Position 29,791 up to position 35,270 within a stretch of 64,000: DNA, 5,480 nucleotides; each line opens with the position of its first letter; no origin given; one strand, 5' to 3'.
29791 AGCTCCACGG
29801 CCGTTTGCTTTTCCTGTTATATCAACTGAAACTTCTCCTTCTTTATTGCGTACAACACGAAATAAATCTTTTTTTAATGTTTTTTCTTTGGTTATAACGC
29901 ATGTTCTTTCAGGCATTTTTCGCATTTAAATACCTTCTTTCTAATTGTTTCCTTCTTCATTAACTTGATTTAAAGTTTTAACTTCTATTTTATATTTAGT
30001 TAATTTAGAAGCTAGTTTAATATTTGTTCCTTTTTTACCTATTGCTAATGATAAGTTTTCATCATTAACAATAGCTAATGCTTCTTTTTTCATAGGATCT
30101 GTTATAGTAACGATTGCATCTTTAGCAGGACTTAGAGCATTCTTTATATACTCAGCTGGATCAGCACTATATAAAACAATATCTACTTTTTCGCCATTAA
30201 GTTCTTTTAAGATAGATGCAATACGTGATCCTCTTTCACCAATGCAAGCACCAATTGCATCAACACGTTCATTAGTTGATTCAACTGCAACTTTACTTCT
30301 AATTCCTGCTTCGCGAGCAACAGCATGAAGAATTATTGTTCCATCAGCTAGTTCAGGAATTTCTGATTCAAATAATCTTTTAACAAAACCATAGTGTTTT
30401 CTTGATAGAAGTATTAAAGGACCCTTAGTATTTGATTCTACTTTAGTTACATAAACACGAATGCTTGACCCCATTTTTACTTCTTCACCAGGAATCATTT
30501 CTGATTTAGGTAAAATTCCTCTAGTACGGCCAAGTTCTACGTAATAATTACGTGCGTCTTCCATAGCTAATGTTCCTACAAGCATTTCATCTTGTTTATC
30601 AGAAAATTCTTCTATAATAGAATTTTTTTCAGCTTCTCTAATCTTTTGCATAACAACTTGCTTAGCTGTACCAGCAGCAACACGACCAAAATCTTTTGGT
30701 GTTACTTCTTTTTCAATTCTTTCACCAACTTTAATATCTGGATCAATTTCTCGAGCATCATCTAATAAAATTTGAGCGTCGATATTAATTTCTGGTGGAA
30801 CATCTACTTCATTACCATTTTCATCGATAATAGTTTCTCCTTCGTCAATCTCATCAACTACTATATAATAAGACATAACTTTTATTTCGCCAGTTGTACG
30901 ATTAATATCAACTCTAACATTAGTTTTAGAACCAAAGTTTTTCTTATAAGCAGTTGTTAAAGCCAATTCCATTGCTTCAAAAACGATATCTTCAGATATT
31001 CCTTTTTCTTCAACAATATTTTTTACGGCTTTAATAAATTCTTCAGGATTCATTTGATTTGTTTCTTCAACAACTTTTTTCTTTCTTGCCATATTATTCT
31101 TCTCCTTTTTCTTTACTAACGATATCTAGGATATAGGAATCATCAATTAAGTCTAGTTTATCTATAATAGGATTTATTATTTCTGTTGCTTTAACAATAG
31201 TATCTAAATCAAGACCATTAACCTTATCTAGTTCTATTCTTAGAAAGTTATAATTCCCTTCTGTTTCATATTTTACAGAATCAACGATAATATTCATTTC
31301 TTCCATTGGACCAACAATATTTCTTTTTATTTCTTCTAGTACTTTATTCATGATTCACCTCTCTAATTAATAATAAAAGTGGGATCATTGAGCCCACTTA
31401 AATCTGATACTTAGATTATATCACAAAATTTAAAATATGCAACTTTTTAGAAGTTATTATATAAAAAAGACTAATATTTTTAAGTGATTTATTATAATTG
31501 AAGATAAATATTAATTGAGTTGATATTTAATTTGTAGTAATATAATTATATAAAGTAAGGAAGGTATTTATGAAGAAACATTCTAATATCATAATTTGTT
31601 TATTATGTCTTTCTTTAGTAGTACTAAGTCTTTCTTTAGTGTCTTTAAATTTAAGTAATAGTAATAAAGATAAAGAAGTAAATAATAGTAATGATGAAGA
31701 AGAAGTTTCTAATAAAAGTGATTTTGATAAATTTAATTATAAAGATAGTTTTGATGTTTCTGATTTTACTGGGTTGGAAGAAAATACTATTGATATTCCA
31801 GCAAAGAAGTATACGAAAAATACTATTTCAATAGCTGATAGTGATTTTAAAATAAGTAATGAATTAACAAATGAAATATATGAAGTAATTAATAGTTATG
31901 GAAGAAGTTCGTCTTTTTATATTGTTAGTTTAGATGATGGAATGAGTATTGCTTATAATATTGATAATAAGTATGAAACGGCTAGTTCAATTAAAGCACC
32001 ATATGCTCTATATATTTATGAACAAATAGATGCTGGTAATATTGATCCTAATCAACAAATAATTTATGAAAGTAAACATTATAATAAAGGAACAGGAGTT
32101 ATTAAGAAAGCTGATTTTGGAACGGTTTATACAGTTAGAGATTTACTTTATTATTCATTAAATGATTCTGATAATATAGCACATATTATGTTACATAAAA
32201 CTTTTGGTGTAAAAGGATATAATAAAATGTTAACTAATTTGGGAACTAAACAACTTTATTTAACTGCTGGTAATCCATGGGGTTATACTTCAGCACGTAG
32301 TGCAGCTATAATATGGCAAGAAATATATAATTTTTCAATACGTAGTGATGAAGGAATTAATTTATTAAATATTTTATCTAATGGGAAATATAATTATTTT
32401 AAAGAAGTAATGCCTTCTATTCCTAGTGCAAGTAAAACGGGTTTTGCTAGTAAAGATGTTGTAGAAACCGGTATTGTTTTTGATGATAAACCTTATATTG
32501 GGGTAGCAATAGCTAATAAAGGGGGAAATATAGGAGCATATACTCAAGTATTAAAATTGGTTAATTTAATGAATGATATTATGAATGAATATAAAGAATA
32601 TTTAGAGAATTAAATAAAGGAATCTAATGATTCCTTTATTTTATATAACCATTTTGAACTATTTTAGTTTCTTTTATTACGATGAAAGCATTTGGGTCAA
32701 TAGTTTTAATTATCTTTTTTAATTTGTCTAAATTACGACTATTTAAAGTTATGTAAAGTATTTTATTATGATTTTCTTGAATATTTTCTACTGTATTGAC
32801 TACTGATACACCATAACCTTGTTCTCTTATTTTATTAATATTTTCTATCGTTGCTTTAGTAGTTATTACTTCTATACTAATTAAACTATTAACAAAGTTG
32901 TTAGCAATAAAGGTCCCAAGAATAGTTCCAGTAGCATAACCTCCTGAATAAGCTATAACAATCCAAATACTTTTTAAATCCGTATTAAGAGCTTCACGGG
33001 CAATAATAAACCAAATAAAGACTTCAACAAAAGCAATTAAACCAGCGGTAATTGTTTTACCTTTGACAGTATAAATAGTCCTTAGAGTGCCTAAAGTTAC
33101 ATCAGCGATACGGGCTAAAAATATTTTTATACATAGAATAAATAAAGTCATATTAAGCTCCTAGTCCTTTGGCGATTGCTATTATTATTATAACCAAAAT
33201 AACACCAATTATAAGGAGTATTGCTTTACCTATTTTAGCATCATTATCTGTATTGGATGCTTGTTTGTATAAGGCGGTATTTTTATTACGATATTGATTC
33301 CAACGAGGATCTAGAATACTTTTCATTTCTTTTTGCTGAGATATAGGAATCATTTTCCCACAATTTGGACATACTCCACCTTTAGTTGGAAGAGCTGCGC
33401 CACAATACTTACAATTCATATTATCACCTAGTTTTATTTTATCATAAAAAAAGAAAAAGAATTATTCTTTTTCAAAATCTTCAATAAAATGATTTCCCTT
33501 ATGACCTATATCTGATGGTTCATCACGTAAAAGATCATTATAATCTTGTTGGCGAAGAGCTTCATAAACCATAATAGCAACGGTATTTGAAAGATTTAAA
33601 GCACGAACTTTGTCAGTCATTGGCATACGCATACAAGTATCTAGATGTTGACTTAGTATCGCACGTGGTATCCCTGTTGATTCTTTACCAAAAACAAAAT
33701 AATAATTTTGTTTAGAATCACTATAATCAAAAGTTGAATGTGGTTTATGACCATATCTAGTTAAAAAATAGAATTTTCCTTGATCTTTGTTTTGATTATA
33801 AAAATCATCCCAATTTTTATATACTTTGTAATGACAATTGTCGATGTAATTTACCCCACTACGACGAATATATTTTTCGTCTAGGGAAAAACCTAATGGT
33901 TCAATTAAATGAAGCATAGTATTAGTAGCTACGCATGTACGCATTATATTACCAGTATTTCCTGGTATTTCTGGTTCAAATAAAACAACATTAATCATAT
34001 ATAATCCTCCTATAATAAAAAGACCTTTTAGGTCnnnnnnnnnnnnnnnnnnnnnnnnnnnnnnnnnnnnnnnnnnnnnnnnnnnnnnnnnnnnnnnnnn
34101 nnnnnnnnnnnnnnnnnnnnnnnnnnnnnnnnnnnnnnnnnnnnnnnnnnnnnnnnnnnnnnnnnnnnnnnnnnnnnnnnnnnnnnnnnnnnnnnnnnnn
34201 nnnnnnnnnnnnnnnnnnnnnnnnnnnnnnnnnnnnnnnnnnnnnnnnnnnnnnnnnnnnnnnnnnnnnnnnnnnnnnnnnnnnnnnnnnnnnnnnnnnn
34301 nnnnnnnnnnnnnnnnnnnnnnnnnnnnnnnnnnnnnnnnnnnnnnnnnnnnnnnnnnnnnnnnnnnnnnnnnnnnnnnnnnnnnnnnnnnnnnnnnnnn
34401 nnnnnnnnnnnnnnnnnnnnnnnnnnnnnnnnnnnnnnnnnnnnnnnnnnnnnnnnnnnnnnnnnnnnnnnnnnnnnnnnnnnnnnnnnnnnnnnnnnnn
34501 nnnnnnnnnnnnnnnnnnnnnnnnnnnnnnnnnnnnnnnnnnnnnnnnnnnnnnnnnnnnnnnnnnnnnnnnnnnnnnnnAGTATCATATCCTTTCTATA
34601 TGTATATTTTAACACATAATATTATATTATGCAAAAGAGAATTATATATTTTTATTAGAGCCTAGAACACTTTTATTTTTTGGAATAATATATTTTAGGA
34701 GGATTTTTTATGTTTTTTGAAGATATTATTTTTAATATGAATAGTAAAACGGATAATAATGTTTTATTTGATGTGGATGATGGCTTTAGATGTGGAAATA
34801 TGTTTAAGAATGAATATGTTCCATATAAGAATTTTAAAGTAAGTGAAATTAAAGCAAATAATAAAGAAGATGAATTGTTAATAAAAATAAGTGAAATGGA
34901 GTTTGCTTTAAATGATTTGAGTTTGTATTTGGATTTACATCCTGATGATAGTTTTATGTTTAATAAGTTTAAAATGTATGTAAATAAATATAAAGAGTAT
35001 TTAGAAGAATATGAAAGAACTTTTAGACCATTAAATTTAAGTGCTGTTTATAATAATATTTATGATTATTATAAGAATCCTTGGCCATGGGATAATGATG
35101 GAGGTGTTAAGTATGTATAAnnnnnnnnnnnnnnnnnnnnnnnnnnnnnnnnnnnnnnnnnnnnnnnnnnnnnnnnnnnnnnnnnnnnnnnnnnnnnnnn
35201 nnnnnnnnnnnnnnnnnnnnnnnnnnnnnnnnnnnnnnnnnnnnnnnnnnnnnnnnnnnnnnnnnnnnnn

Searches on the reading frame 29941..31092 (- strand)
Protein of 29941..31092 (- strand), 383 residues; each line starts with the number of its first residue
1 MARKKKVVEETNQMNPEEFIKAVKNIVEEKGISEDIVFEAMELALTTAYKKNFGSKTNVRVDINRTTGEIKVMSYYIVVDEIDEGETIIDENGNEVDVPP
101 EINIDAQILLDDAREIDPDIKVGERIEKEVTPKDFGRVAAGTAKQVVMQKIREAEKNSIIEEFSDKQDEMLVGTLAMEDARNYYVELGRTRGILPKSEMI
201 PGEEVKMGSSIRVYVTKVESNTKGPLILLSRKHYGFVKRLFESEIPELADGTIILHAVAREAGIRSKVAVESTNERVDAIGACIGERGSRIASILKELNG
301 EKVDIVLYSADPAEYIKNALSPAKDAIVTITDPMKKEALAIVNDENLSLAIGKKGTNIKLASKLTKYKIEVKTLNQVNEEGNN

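Call 16: search_protein_families(library=pfam, proteins=[window:29941-31092:-], max_evalue=0.001)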
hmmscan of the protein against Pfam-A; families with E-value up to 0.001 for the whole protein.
window:29941-31092:- (383 aa): 5 families
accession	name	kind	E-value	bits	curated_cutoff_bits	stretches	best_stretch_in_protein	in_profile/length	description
PF08529.16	NusA_N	-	1.6e-37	128.8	23.8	1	18-157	1-119/119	NusA N-terminal domain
PF13184.12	KH_5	-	2.1e-25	89.1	27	1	262-324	1-63/69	NusA-like KH domain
PF00575.29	S1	-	9.1e-07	29.6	22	1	184-224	21-68/74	S1 RNA binding domain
PF23095.1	KH_NusA_C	-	1.7e-06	28.4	34.2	1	341-375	4-38/59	Transcription termination/antitermination protein NusA, KH domain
PF07650.23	KH_2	-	0.00056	20.1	22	0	314-372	4-61/78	KH domain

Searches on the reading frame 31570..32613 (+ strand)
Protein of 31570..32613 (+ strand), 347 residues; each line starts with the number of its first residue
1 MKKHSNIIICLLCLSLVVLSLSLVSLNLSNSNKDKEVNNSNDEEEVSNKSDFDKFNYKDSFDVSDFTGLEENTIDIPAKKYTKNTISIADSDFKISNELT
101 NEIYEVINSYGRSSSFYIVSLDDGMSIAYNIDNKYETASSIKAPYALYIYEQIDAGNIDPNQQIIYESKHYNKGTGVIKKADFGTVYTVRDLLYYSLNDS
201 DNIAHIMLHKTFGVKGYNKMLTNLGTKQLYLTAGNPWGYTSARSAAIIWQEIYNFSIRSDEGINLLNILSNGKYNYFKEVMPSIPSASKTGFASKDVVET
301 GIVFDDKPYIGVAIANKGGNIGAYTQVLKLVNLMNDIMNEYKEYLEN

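Call 16: search_protein_families(library=pfam, proteins=[window:31570-32613:+], max_evalue=0.001)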
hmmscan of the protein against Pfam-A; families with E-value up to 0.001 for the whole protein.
window:31570-32613:+ (347 aa): 1 family
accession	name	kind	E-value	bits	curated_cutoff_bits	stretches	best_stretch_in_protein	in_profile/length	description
PF13354.11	Beta-lactamase2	-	6.2e-32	111.1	22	1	115-313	1-212/214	Beta-lactamase enzyme family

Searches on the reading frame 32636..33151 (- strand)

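Call 16: search_protein_families(library=pfam, proteins=[window:32636-33151:-], max_evalue=0.001)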
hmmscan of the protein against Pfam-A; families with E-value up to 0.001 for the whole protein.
window:32636-33151:- (171 aa): 2 families
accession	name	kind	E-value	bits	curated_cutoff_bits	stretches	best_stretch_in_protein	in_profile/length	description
PF18955.5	DUF5698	-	5.6e-14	52.8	27.5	1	22-80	1-58/58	Domain of unknown function (DUF5698)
PF10035.14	DUF2179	-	3.7e-11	43.1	22.8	1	114-165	2-53/55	Uncharacterized protein conserved in bacteria (DUF2179)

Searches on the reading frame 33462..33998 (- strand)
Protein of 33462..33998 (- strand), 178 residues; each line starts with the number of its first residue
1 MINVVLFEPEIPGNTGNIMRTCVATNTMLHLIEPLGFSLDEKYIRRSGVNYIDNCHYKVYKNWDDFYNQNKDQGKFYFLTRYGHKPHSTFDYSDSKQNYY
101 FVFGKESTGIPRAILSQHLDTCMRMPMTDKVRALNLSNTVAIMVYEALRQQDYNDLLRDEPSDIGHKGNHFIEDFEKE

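Call 16: search_protein_families(library=pfam, proteins=[window:33462-33998:-], max_evalue=0.001)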
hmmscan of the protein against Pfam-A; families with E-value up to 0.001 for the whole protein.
window:33462-33998:- (178 aa): 1 family
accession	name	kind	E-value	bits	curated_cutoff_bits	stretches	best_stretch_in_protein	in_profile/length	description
PF00588.24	SpoU_methylase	-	5.1e-31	108.1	29.7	1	2-145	2-142/142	SpoU rRNA Methylase family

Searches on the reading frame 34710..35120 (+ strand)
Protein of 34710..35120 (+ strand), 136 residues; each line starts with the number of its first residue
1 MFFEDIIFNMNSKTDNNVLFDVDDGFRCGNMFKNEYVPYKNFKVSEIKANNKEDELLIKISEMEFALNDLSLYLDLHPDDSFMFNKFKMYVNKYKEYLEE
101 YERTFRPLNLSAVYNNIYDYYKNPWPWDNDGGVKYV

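Call 16: search_protein_families(library=pfam, proteins=[window:34710-35120:+], max_evalue=0.001)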
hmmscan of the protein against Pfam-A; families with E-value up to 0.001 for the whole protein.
window:34710-35120:+ (136 aa): 1 family
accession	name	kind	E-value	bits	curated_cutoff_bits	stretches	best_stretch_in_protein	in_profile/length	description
PF12652.12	CotJB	-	5.8e-20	71.7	29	1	55-128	2-76/76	CotJB protein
